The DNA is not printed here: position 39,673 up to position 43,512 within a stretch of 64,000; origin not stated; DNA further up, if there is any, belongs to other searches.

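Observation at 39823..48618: Tandem giant adhesin-like paralogs sharing a 520-bp perfectly identical block: recent gene conversion between surface-protein genes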

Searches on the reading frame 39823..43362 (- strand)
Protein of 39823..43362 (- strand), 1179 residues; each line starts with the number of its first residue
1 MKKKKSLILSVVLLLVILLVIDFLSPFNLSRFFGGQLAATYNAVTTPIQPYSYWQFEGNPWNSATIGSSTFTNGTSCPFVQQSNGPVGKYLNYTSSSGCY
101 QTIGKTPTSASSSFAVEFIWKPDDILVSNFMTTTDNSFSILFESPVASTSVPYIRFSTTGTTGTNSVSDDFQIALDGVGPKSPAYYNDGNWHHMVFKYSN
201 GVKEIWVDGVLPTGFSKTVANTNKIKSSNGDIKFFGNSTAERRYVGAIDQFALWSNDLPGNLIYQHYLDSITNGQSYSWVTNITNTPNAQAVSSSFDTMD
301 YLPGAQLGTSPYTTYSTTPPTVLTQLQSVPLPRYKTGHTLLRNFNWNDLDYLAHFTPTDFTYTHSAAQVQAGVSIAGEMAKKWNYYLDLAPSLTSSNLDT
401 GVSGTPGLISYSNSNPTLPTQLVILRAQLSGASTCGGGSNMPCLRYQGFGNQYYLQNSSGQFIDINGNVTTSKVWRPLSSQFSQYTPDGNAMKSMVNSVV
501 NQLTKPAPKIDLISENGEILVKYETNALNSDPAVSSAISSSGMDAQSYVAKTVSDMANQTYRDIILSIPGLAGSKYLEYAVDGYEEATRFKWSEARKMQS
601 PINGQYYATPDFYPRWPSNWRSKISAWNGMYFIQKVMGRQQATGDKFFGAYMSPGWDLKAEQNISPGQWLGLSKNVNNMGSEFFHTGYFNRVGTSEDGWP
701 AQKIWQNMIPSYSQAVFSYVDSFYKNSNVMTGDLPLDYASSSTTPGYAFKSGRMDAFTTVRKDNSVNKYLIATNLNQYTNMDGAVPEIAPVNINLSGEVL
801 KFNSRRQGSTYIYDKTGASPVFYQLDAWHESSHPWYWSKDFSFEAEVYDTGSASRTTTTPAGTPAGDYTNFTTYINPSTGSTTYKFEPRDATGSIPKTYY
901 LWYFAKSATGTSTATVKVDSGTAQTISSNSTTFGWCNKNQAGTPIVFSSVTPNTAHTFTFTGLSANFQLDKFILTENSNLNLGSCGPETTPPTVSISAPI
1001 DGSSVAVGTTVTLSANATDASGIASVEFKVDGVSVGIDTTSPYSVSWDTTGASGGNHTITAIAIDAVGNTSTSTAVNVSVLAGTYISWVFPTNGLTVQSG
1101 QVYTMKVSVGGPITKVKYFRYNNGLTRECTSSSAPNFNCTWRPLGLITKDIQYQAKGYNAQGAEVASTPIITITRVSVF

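Call 6: search_protein_families(library=pfam, proteins=[window:39823-43362:-], max_evalue=0.1)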
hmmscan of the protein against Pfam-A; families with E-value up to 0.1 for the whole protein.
window:39823-43362:- (1179 aa): 3 families
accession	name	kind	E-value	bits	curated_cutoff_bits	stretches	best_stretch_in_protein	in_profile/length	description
PF17957.7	Big_7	-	4.5e-25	88.5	24.1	1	992-1061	1-70/70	Bacterial Ig domain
PF19077.6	Big_13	-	0.028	15.3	27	0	1019-1080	36-100/102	Bacterial Ig-like domain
PF00354.24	Pentaxin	-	0.064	13.4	25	0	188-279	82-179/194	Pentaxin family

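Call 7: search_protein_families(library=ncbifam, proteins=[window:39823-43362:-], max_evalue=0.1)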
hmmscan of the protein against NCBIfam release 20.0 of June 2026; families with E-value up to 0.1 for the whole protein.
window:39823-43362:- (1179 aa): 2 families
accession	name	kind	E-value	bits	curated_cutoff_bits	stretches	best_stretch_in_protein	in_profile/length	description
NF047446.1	barrel_OmpL47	domain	1.2e-06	28.9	40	1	1010-1080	6-68/68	OmpL47-type beta-barrel domain-containing protein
NF047441.1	Lepto_OmpL47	equivalog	0.00042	20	250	1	1012-1080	261-322/336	multi-beta-barrel domain surface protein OmpL47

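Call 8: search_solved_structures(query=window:39823-43362:-, max_evalue=1)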
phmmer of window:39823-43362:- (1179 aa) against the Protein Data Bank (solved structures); distinct sequences matched with E-value up to 1: 8.
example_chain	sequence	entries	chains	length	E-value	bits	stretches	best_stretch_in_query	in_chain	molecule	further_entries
9x9r_A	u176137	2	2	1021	4.9e-20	74.1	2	985-1080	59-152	Chitodextrinase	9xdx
3pdd_A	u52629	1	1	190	1.1e-11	46.5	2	991-1080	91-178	Glycoside hydrolase, family 9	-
9kvu_A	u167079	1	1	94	4.2e-10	41.2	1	991-1080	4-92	bacterial immunoglobulin domain B1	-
3pe9_A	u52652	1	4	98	5e-06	27.7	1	996-1080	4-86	Fibronectin(III)-like module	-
3pdg_A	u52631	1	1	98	0.00025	22.1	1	994-1075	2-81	Fibronectin(III)-like module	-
6ype_A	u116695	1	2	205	0.04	14.8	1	172-265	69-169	Neuronal pentraxin-1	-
9hle_A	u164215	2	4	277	0.75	10.6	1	847-929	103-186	Copper transporter MctB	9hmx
9m9z_A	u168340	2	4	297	0.86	10.4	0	847-929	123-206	Copper transporter MctB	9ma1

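Call 9: find_encoding_contigs(protein=window:39823-43362:-, flank=10000, max_places=10)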
Protein window:39823-43362:- (1179 aa): no gene with exactly this product is on record in the collection.

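Call 10: find_homologous_proteins(query=window:39823-43362:-, max_evalue=0.00001)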
Query window:39823-43362:- (1179 aa): 36 proteins with E <= 0.00001 among 8000 candidates.
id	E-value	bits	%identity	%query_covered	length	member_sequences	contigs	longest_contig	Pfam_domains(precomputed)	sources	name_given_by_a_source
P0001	0.0e+0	1742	93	68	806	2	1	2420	PF13385.14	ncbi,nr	ncbi:MAG TPA: hypothetical protein PK886_03050, partial [Candidatus Paceibacterota bacterium]|nr:hyp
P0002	4.0e-188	646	40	84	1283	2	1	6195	PF13385.14,PF00041.28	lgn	-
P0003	2.6e-180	620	37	86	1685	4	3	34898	PF00801.27,PF18962.8,PF00041.28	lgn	-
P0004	1.3e-177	611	37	86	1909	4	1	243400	PF25059.2,PF25942.1,PF18962.8,PF19081.7,PF00041.28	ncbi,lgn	-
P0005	2.0e-174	600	37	82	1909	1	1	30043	PF25059.2,PF25942.1,PF18962.8,PF00041.28,PF16656.12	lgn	-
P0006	4.1e-174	599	38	81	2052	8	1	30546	PF25942.1,PF18962.8,PF19081.7,PF02883.27,PF00041.28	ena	-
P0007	8.8e-173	595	37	83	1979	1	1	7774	PF25059.2,PF25942.1,PF18962.8,PF08329.17,PF06832.19,PF19081.7,PF00041.28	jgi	jgi:hypothetical protein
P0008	3.4e-168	580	36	86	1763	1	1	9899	PF25059.2,PF18962.8,PF00041.28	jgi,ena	-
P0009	1.0e-167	578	34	94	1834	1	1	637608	PF25059.2,PF25942.1,PF18962.8,PF00041.28,PF16656.12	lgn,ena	-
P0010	4.6e-164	566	37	84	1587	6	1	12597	PF13895.13,PF00801.27,PF25942.1,PF18962.8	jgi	jgi:hypothetical protein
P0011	1.7e-158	548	37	82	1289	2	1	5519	PF18962.8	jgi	jgi:hypothetical protein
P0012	3.3e-158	547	34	89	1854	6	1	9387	PF25942.1,PF18962.8,PF25788.3,PF00041.28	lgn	-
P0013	1.2e-141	492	37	69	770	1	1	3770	-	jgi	jgi:hypothetical protein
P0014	8.7e-118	413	34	74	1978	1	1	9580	PF13895.13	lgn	-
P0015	1.1e-92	330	32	68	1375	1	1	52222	PF00801.27,PF18962.8,PF06832.19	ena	-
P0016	3.7e-91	325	31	82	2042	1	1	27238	PF26689.1,PF00041.28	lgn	-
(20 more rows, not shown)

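Call 14: search_protein_families(library=pfam, proteins=[P0004, P0009, P0002, P0016], max_evalue=0.01)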
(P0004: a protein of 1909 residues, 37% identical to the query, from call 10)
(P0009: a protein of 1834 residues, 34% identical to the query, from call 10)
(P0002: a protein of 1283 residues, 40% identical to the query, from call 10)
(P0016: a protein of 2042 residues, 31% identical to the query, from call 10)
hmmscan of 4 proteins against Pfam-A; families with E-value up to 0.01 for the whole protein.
P0004 (1909 aa): 8 families
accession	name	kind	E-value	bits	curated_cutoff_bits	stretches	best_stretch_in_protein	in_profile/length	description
PF00041.27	fn3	-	1.2e-13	51.5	25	3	1542-1612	4-72/84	Fibronectin type III domain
PF25059.1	FN3_DSCAM-DSCAML_C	-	6.7e-10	39.6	39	0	1565-1625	21-80/89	DSCAM/DSCAML C-terminal Fn3-like domain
PF18962.6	Por_Secre_tail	-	3.2e-08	34.2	27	1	1832-1899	2-67/75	Secretion system C-terminal sorting domain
PF19081.6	Ig_7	-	4.8e-06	27.2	27.3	0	1097-1166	1-82/84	Ig-like domain CHU_C associated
PF16656.11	Pur_ac_phosph_N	-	2.8e-05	25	30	0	1545-1624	7-93/93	Purple acid Phosphatase, N-terminal domain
PF00801.26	PKD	-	0.00012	22.5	23.5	0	1172-1239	2-80/80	PKD domain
PF13895.12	Ig_2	-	0.0015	19.1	27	0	1036-1093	26-79/79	Immunoglobulin domain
PF24312.1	Ig-like_POM152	-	0.0037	18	27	0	1353-1376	58-81/89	Nucleoporin POM152, Ig-like domain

P0009 (1834 aa): 5 families
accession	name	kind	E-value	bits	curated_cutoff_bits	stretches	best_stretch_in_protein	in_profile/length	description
PF00041.27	fn3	-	6.5e-13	49.1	25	2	1559-1639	3-80/84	Fibronectin type III domain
PF18962.6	Por_Secre_tail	-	1.7e-07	31.9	27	1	1758-1823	2-65/75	Secretion system C-terminal sorting domain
PF25059.1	FN3_DSCAM-DSCAML_C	-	5e-06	27.2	39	0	1667-1729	12-73/89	DSCAM/DSCAML C-terminal Fn3-like domain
PF16656.11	Pur_ac_phosph_N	-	5.9e-06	27.2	30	2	1662-1738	13-93/93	Purple acid Phosphatase, N-terminal domain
PF06832.18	BiPBP_C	-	0.0093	16.3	26.8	0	1261-1307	30-85/90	Penicillin-Binding Protein C-terminus Family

P0002 (1283 aa): 4 families
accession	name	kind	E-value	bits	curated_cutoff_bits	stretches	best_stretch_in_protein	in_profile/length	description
PF13385.13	Laminin_G_3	-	1.1e-09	39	27.6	1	82-219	12-144/151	Concanavalin A-like lectin/glucanases superfamily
PF00041.27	fn3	-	1.5e-08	35.2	25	2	1202-1278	6-80/84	Fibronectin type III domain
PF25788.1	Ig_Rha78A_N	-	0.00022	21.9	27.4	0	1237-1282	56-100/105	Rha78A-like, N-terminal immunoglobulin domain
PF08884.16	Flagellin_D3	-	0.0018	19.1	24.2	0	1046-1083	13-49/91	Flagellin D3 domain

P0016 (2042 aa): 1 family
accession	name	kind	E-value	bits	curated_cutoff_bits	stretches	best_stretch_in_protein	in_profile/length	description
PF00041.27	fn3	-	1.5e-07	32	25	1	1955-2033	4-78/84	Fibronectin type III domain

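Call 15: find_encoding_contigs(protein=P0001, flank=10000, max_places=5)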
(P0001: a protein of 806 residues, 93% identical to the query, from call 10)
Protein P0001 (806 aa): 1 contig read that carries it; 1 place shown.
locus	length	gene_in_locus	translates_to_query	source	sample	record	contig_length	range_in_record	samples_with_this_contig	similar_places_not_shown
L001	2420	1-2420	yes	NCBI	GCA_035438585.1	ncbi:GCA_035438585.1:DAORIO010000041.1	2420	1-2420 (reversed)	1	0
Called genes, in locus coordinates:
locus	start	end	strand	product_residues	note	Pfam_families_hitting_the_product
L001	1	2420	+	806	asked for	PF13385:Laminin_G_3 (weak)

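Call 16: find_encoding_contigs(protein=P0013, flank=10000, max_places=5)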
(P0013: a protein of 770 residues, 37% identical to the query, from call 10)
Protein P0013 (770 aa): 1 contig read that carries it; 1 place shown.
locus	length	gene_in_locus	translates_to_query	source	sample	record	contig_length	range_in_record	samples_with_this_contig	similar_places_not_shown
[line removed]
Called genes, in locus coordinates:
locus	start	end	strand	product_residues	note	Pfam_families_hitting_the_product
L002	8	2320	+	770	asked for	-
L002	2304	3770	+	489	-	?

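Call 46: search_protein_representatives(protein=window:40393-43362:-)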
Query: 990 residues. Proteins with E-value up to 0.001 (for the whole library): 662; up to 1e-10: 446; up to 1e-30: 321. The best 150 are listed.
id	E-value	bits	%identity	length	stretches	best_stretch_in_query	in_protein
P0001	0.0e+00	1742.5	93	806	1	17-822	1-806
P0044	6.7e-192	656.6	42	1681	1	4-978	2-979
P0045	9.9e-189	646.1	42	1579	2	3-696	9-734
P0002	1.1e-188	646.0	44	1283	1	42-981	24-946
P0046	1.5e-188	645.5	42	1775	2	12-696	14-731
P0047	1.5e-181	622.3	41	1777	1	42-988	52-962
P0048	1.9e-174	598.8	42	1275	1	45-980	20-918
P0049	6.9e-172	590.3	42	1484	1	44-988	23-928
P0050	1.9e-170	585.6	42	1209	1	41-987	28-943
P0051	3.3e-167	574.8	41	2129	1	38-988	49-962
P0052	1.2e-166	573.0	40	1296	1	41-980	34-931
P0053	7.1e-161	553.9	40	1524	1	48-972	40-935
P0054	2.4e-157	542.2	38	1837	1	49-984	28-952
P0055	2.0e-153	529.2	38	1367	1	47-981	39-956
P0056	5.7e-150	517.8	37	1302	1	43-981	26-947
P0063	1.3e-141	490.1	39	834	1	3-822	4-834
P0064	2.4e-141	489.3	35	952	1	48-979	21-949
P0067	7.8e-137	474.3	36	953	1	39-977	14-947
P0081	3.0e-126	439.3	35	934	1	48-974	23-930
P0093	2.7e-115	403.0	31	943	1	45-974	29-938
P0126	4.1e-98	346.1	37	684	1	322-977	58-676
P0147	5.0e-91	322.7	37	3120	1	150-927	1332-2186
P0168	3.6e-80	286.8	33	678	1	321-982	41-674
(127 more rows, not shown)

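Call 47: search_protein_families(library=pfam, proteins=[P0044, P0064, P0067, P0081, P0093, P0126, P0168, P0147], max_evalue=0.01)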
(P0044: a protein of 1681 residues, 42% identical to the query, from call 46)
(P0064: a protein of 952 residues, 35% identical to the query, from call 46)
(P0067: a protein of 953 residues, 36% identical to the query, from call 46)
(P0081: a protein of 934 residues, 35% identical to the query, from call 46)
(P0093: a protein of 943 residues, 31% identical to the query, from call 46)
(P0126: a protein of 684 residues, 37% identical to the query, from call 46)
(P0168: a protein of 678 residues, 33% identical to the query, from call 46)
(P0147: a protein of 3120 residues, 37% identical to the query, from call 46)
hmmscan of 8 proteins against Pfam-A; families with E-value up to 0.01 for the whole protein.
P0044 (1681 aa): 10 families
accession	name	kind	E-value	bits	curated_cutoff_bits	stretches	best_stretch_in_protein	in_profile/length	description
PF17957.7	Big_7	-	2.7e-49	166.1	24.1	4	1384-1456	1-70/70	Bacterial Ig domain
PF00041.27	fn3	-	6.4e-31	106.8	25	3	1089-1167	1-82/84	Fibronectin type III domain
PF19077.6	Big_13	-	2.4e-10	41.3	27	2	1220-1273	49-100/102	Bacterial Ig-like domain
PF13750.12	Big_3_3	-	1.3e-09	38.3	27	1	1337-1401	3-66/157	Bacterial Ig-like domain (group 3)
PF16893.11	fn3_2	-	2.6e-09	37.6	27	1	1489-1560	8-79/89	Fibronectin type III domain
PF25059.1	FN3_DSCAM-DSCAML_C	-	2e-07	31.7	39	0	1040-1080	43-81/89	DSCAM/DSCAML C-terminal Fn3-like domain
PF25788.1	Ig_Rha78A_N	-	6.7e-06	26.8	27.4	0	1101-1173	35-101/105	Rha78A-like, N-terminal immunoglobulin domain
PF10179.15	NDNF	-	0.00011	22.7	27.3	0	1525-1571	79-125/127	Neuron-derived neurotrophic factor, first Fn(III) domain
PF16967.11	TcfC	-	0.0028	17.6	29.4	0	1325-1372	21-66/68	E-set like domain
PF16655.11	PhoD_N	-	0.0049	17.8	30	0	1004-1065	21-82/90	PhoD-like phosphatase, N-terminal domain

P0064 (952 aa): 1 family
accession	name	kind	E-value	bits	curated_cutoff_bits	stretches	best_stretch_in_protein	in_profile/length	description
PF07953.20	Toxin_R_bind_N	-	0.001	19.3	23.8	0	107-215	85-189/191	Clostridium neurotoxin, N-terminal receptor binding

P0067 (953 aa): 1 family
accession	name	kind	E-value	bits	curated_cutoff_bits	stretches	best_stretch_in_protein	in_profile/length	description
PF13385.13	Laminin_G_3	-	9.8e-07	29.5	27.6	1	141-224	67-150/151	Concanavalin A-like lectin/glucanases superfamily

P0081 (934 aa): 1 family
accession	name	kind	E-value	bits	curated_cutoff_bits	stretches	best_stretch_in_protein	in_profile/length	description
PF13385.13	Laminin_G_3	-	0.00015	22.4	27.6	1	151-229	72-145/151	Concanavalin A-like lectin/glucanases superfamily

P0093 (943 aa): 1 family
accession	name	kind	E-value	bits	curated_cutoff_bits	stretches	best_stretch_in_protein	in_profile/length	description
PF13385.13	Laminin_G_3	-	0.0041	17.7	27.6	0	86-239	13-145/151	Concanavalin A-like lectin/glucanases superfamily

P0126 (684 aa): 0 families

P0168 (678 aa): 0 families

P0147 (3120 aa): 1 family
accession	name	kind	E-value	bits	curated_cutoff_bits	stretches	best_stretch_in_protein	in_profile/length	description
PF18962.6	Por_Secre_tail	-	0.00012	22.7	27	1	3044-3118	2-75/75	Secretion system C-terminal sorting domain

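Call 67: find_encoding_contigs(protein=P0063, flank=10000, max_places=6)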
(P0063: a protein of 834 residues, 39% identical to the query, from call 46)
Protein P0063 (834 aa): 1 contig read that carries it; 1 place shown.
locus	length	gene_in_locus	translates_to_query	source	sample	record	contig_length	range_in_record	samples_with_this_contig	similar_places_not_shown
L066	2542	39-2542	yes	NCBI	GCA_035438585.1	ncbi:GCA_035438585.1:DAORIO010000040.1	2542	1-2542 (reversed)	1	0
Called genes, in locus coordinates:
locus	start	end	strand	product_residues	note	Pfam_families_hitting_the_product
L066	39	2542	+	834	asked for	?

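Call 72: find_encoding_contigs(protein=P0045, flank=10000, max_places=3)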
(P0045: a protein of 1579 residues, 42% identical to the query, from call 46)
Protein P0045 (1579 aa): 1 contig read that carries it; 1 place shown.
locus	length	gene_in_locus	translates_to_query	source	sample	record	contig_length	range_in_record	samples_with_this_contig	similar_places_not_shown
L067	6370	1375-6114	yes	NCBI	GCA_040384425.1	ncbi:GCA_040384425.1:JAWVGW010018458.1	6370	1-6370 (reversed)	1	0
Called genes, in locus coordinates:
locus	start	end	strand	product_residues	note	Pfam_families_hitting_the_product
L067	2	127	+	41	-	?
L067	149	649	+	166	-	PF20803:PaaX_M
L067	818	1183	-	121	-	-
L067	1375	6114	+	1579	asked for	PF11797:WxLIP_HBD (faint), PF16403:Bact_surface_Ig-like (faint), PF19077:Big_13 (faint), PF22352:K319L-like_PKD (faint), PF17957:Big_7, PF00801:PKD (faint), PF07495:Y_Y_Y (faint), PF17957:Big_7, +1 more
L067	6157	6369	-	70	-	?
